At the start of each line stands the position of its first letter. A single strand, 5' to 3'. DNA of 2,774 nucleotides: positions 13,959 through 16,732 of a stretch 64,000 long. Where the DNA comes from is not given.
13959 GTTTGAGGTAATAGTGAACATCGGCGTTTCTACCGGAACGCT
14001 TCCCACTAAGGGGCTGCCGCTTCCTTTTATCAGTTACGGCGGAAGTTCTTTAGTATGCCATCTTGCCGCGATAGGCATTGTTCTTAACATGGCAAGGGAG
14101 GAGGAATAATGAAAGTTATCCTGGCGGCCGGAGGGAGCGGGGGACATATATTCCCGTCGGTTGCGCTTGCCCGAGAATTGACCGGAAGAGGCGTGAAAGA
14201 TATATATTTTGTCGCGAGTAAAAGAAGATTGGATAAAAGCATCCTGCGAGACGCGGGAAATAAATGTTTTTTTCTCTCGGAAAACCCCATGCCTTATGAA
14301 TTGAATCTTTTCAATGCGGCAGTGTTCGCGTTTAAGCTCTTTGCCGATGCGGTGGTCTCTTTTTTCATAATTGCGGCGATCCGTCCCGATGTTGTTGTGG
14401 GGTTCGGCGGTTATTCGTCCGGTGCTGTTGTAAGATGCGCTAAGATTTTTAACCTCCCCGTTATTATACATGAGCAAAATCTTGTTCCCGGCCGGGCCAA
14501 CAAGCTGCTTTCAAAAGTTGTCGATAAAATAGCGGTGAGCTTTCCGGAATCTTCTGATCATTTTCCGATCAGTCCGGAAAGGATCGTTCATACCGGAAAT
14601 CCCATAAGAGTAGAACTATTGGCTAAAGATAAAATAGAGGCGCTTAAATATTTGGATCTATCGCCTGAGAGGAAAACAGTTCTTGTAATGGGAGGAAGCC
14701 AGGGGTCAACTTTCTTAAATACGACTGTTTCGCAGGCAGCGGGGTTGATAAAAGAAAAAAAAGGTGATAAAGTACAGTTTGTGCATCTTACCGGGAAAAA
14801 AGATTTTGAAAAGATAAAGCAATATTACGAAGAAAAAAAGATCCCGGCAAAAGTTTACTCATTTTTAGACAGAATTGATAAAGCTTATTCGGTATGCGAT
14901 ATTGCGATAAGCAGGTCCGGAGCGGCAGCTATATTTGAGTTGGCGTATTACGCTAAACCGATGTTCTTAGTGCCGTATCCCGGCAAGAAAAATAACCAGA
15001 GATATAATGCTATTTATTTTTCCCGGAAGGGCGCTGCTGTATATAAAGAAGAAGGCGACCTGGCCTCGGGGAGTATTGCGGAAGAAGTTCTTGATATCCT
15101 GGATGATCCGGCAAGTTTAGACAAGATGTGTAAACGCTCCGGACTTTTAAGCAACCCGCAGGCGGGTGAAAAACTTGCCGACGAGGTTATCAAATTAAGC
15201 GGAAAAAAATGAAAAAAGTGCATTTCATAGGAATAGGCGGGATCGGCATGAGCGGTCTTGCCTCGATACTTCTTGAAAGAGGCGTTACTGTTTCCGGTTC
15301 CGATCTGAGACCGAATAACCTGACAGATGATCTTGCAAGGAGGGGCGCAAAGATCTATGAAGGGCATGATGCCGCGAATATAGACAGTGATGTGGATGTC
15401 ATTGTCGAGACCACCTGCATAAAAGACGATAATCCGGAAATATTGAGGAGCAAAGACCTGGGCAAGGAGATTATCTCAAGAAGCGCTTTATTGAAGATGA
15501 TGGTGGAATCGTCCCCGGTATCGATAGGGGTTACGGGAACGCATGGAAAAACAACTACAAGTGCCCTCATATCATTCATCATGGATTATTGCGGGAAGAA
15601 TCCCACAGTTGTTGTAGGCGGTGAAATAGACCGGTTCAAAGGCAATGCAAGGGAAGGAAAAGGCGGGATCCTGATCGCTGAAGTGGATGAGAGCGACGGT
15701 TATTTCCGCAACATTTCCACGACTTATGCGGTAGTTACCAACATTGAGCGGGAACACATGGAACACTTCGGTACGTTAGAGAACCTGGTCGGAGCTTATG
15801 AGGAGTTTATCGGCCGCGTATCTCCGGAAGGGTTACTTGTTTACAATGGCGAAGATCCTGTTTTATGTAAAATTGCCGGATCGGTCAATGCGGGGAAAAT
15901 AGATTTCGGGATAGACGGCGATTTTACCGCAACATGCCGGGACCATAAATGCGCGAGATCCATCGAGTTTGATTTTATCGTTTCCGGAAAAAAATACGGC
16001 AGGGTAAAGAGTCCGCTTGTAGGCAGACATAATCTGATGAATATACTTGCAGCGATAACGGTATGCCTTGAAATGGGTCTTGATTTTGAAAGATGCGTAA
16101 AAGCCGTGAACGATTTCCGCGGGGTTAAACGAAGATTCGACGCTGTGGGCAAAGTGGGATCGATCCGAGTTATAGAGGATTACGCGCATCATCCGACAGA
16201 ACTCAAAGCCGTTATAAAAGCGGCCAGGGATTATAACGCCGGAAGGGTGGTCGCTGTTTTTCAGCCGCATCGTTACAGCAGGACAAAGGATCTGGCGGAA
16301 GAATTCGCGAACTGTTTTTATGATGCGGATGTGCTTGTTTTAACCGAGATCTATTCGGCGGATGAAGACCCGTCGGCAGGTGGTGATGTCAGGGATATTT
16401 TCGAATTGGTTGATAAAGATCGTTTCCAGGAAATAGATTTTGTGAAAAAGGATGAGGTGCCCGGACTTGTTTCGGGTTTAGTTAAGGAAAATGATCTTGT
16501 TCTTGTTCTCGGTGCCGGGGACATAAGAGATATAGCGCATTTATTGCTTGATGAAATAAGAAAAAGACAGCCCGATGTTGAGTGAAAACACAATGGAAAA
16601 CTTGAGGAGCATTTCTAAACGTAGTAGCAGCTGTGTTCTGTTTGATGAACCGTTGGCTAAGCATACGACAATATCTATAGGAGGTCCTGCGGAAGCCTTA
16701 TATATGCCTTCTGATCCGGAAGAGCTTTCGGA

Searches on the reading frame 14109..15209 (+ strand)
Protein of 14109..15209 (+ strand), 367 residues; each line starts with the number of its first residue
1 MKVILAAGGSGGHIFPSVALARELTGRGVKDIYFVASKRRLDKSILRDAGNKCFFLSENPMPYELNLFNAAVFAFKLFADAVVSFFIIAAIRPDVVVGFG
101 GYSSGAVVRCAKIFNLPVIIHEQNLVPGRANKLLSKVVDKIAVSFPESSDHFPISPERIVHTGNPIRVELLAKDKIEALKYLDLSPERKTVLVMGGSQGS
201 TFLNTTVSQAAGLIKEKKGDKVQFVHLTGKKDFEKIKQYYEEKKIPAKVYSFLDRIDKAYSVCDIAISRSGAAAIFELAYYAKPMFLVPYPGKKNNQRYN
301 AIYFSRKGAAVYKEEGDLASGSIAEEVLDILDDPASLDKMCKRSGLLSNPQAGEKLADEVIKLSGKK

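Call 83: search_protein_families(library=pfam, proteins=[window:14109-15209:+], max_evalue=1e-8)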
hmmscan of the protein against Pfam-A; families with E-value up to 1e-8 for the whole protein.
window:14109-15209:+ (367 aa): 2 families
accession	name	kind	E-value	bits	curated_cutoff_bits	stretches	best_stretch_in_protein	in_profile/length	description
PF04101.22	Glyco_tran_28_C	-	2.7e-37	128.8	22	1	190-344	1-154/166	Glycosyltransferase family 28 C-terminal domain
PF03033.26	Glyco_transf_28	-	2.6e-27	96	26.2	1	3-142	1-138/139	Glycosyltransferase family 28 N-terminal domain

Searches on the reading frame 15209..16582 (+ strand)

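Call 83: search_protein_families(library=pfam, proteins=[window:15209-16582:+], max_evalue=1e-8)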
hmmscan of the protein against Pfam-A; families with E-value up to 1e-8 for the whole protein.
window:15209-16582:+ (458 aa): 3 families
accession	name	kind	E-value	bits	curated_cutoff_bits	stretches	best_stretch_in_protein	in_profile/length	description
PF08245.18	Mur_ligase_M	-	2.4e-26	93.4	24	1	108-285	1-199/200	Mur ligase middle domain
PF01225.30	Mur_ligase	-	3.5e-23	82.2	21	1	3-99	1-91/95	Mur ligase family, catalytic domain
PF02875.26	Mur_ligase_C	-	1.3e-19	71.7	28.4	1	308-437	1-127/127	Mur ligase, glutamate ligase domain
